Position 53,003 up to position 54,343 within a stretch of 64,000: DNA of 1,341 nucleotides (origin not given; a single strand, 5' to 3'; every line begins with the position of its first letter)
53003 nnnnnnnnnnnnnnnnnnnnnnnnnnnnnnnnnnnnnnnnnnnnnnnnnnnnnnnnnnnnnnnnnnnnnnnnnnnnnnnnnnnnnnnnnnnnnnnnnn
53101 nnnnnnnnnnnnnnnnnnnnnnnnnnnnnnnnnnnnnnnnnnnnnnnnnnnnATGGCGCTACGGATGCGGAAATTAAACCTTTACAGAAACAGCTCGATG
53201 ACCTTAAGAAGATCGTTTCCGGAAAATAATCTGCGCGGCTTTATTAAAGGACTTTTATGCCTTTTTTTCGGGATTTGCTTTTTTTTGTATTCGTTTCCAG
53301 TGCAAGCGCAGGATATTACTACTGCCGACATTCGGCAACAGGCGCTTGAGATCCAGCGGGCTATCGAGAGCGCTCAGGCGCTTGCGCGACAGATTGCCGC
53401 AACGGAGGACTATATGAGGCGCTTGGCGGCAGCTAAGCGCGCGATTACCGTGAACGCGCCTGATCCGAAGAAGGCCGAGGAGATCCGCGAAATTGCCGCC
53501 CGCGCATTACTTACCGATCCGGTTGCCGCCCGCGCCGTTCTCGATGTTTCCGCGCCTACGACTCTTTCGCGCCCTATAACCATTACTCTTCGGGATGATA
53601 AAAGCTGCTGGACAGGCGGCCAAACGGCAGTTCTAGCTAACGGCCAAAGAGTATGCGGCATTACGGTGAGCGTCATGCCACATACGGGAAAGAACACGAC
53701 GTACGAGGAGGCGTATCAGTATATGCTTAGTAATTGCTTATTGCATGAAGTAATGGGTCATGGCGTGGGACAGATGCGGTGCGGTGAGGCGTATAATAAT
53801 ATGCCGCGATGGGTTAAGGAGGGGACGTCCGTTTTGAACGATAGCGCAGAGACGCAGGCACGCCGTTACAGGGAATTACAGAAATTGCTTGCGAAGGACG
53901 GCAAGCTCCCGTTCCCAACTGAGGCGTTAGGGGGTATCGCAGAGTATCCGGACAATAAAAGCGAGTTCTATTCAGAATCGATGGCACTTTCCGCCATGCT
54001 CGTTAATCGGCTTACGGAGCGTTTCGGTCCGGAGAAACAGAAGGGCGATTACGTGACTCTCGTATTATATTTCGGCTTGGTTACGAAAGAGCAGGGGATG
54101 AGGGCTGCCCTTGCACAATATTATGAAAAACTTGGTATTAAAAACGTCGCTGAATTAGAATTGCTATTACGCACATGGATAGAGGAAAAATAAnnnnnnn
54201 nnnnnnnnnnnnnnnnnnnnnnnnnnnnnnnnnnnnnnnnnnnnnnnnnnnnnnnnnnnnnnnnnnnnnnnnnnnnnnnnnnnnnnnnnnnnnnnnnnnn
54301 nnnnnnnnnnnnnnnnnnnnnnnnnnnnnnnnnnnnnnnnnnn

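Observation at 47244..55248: Co-directional run of seven secreted proteins of unknown function, including tandem Pro-rich paralogs and an HExxH protein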

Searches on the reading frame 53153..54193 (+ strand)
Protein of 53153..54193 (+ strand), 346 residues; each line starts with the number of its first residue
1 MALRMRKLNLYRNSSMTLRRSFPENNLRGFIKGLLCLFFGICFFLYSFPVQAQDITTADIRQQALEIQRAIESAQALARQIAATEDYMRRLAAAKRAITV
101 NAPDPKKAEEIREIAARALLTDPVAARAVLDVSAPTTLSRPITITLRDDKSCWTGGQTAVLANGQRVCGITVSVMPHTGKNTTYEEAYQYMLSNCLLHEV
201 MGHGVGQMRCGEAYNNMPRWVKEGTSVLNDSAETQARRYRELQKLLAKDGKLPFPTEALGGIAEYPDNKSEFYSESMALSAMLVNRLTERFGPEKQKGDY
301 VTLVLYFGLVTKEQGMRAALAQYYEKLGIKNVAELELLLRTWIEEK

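Call 3: search_protein_families(library=pfam, proteins=[window:53153-54193:+], max_evalue=1)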
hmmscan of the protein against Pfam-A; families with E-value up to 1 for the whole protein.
window:53153-54193:+ (346 aa): 1 family
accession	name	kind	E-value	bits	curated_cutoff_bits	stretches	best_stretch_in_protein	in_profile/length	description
PF13485.12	Peptidase_MA_2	-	0.038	14.2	32.4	1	194-296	68-163/201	Peptidase MA superfamily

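Call 9: search_protein_families(library=ncbifam, proteins=[window:53153-54193:+], max_evalue=1)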
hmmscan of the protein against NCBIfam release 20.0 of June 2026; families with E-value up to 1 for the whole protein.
window:53153-54193:+ (346 aa): 0 families

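Call 12: find_homologous_proteins(query=window:53198-54193:+, max_evalue=0.001)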
Query window:53198-54193:+ (331 aa): 2 proteins with E <= 0.001 among 7777 candidates.
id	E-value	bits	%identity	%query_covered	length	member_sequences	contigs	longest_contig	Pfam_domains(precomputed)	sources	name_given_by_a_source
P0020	6.5e-195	665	100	91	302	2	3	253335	-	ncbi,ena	-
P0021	6.9e-73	264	47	83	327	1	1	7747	-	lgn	-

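Call 13: find_encoding_contigs(protein=P0021, flank=10000, max_places=6)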
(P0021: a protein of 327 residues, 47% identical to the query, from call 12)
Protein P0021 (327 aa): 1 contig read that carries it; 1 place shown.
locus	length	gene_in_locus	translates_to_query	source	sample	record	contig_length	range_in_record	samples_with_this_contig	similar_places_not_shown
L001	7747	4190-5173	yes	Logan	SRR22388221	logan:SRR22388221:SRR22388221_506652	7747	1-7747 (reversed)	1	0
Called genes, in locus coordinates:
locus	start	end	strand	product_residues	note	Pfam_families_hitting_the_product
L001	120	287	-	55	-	-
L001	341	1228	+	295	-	-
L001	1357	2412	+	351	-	-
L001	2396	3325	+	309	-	-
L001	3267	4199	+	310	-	PF13365:Trypsin_2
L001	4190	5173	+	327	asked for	-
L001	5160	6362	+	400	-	-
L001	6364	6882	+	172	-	-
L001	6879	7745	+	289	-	?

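Call 24: search_protein_families(library=pfam, proteins=[L002:9005-10486:+, L001:5160-6362:+, L001:6364-6882:+, L002:7676-8995:+, L001:1357-2412:+], max_evalue=1)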
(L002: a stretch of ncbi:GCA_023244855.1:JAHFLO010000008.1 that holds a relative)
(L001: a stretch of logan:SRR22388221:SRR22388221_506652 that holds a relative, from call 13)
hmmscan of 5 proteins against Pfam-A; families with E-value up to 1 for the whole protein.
L002:9005-10486:+ (493 aa): 4 families
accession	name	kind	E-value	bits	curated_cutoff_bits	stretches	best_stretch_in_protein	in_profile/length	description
PF13098.12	Thioredoxin_2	-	2.5e-06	28.2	27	1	33-118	7-104/104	Thioredoxin-like domain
PF00085.26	Thioredoxin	-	0.00013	22.4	23.5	1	23-118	10-101/103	Thioredoxin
PF00578.27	AhpC-TSA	-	0.018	15.4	26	1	30-103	24-95/124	AhpC/TSA family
PF08534.16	Redoxin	-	0.15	12.3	26.6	1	28-105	25-101/148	Redoxin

L001:5160-6362:+ (400 aa): 1 family
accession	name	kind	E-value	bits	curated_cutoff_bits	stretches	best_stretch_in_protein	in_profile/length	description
PF07361.16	Cytochrom_B562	-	0.17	13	30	1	28-81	18-76/102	Cytochrome b562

L001:6364-6882:+ (172 aa): 3 families
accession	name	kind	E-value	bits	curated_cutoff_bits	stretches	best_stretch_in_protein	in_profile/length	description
PF13473.12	Cupredoxin_1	-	0.029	14.8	27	1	118-157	52-93/104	Cupredoxin-like domain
PF13663.11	DUF4148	-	0.049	14.5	27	1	2-37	2-47/62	Domain of unknown function (DUF4148)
PF09278.17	MerR-DNA-bind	-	0.25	12.4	25.4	1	36-57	39-60/65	MerR, DNA binding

L002:7676-8995:+ (439 aa): 2 families
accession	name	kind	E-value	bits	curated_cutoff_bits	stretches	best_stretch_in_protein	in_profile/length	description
PF21173.2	DksA-like_N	-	0.0048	17.4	27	1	56-83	10-37/65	DnaK suppressor protein-like, N-terminal domain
PF11894.14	Nup192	-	0.1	10.3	28.7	1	189-260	153-218/1667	Nuclear pore complex scaffold, nucleoporins 186/192/205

L001:1357-2412:+ (351 aa): 0 families

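Call 36: search_protein_representatives(alignment_id=A1)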
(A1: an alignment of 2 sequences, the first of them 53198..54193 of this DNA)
Query: 2 sequences, 354 profile positions. Proteins with E-value up to 0.001 (for the whole library): 35; up to 1e-10: 8; up to 1e-30: 3. The best 35 are listed.
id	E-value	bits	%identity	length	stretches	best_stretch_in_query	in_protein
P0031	5.0e-112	391.0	-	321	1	12-349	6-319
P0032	3.2e-77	276.5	-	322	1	60-349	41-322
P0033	1.2e-56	208.8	-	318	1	62-349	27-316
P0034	2.4e-17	79.6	-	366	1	195-349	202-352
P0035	1.5e-16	76.9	-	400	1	15-334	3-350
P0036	1.5e-14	70.3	-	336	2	214-346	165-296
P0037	2.0e-12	63.4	-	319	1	212-336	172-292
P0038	1.1e-11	60.9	-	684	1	98-348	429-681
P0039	1.1e-10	57.6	-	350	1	195-346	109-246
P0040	5.2e-10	55.4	-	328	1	254-352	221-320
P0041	2.0e-07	46.9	-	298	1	187-341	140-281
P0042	5.4e-07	45.5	-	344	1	13-350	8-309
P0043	8.6e-07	44.8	-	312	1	185-348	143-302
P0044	1.3e-06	44.2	-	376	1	196-346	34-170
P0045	7.9e-06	41.7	-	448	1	177-288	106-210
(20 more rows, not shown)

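Call 42: search_protein_families(library=pfam, alignment_id=A3, max_evalue=0.01)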
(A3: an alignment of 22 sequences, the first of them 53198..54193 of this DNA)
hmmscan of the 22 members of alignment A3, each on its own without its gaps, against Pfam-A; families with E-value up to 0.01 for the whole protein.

A. member 1, window:53198-54193:+ (331 aa): 0 families

B. families by the number of members that match (of 22 scanned): 3 families
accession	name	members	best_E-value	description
PF13485.12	Peptidase_MA_2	9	2.9e-14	Peptidase MA superfamily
PF04977.20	DivIC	1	4.4e-05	Septum formation initiator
PF07607.17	DUF1570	1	0.0084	Protein of unknown function (DUF1570)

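Call 53: predict_structure(alignment_id=A3)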
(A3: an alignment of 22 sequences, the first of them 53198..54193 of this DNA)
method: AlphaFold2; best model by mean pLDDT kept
length: 331 residues; sequences in the alignment: 22
mean_pLDDT: 92.0   pTM: 0.82
mean pLDDT of the five models: 92.0, 92.0, 89.8, 89.7, 89.6
residues with pLDDT >= 90: 258; 70-90: 55; 50-70: 16; < 50: 2
segments of 3 or more residues with pLDDT < 50: none
pLDDT, mean of each block of 10 residues (from residue 1): 58 79 81 65 91 97 97 98 98 98 96 94 96 88 87 96 87 96 98 94 97 97 98 96 91 95 98 88 90 97 98 98 98 96
secondary structure, 60 per line:
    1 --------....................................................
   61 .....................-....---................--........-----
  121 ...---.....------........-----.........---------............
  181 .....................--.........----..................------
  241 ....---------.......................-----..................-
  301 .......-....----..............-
elements in order: H9-81 E83-86 H90-105 H108-115 E121-123 E127-131 E138-145 E151-159 H169-201 H204-212 H217-234 H241-244 H254-276 H282-299 H301-307 H309-312 H317-330

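Call 57: fold_search(model_id=the predicted structure, library=pdb)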
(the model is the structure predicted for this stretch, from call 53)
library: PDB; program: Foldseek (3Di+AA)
matches with E <= 10: 301; with E <= 0.001: 0
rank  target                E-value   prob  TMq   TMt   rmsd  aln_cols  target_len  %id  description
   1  7xyo_A                1.6e-02  0.84  0.29  0.21   9.3       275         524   13  Crystal Structure of a M61 aminopeptidase family member from Myxococcus fulvus (released 2023-06-07)
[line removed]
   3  3c18_A                9.1e-02  0.25  0.16  0.18  13.2       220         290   12  Crystal structure of nucleotidyltransferase-like protein (ZP_00538802.1) from Exiguobacterium sibiricum 255-15 at 1.90 (released 2008-02-12)
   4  5nie_B                5.7e-01  0.44  0.35  0.21   7.0       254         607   16  Crystal structure of human LTA4H mutant R563A in open conformation (released 2017-08-23)
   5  7bmh_B                5.7e-01  0.06  0.12  0.15  19.6       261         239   10  Crystal structure of a light-driven proton pump LR (Mac) from Leptosphaeria maculans (released 2021-07-07)
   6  9cs6_G                7.9e-01  0.08  0.15  0.11  21.2       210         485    9  TRiC-ADP-S5 state is a conformation when TRiC incubated in 1 mM ADP (released 2025-01-22)
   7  2wam_B                7.9e-01  0.04  0.10  0.11  12.7       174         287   18  Crystal structure of Mycobacterium tuberculosis unknown function protein Rv2714 (released 2009-10-06)
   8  7xof_A                8.3e-01  0.03  0.12  0.06  18.7       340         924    8  Crystal structure of Oryza sativa plastid glycyl-tRNA synthetase (released 2023-05-24)
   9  7bmh_A                8.8e-01  0.04  0.12  0.13  20.8       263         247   10  Crystal structure of a light-driven proton pump LR (Mac) from Leptosphaeria maculans (released 2021-07-07)
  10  7wks_A                8.8e-01  0.03  0.10  0.10  18.6       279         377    9  Apo state of AtPIN3 (released 2022-08-10)
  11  6xm5_A                8.8e-01  0.02  0.08  0.03  24.7       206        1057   13  Structure of SARS-CoV-2 spike at pH 5.5, all RBDs down (released 2020-07-29)
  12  9b4x_B                8.8e-01  0.02  0.06  0.03  25.0       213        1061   14  SARS CoV-2 full-length spike protein with Lys1269Ala and His1271Ala substitutions in the coatomer binding motif, 1RBD- (released 2025-04-16)
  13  1n4k                  9.3e-01  0.04  0.13  0.14  16.0       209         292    9  Crystal structure of the inositol 1,4,5-trisphosphate receptor binding core in complex with IP3 (released 2002-12-25)
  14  5x9h_B                9.3e-01  0.04  0.10  0.09  14.9       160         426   16  Crystal structure of the Mg2+ channel MgtE in complex with ATP (released 2017-08-16)
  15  7k3z_B                9.8e-01  0.06  0.14  0.09  22.0       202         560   12  P. falciparum Cpn60 D474A mutant bound to ATP (released 2021-04-21)
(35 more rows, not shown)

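Call 81: search_protein_families(library=phrogs, proteins=[window:53198-54193:+], max_evalue=0.01)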
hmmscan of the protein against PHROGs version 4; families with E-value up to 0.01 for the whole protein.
window:53198-54193:+ (331 aa): 0 families

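Call 87: search_dna_similar(query=window:53198-54193:+, collection=plasmids, mode=protein, max_evalue=0.001, max_rows=5)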
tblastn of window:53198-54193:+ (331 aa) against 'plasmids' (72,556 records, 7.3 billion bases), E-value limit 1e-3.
No match.
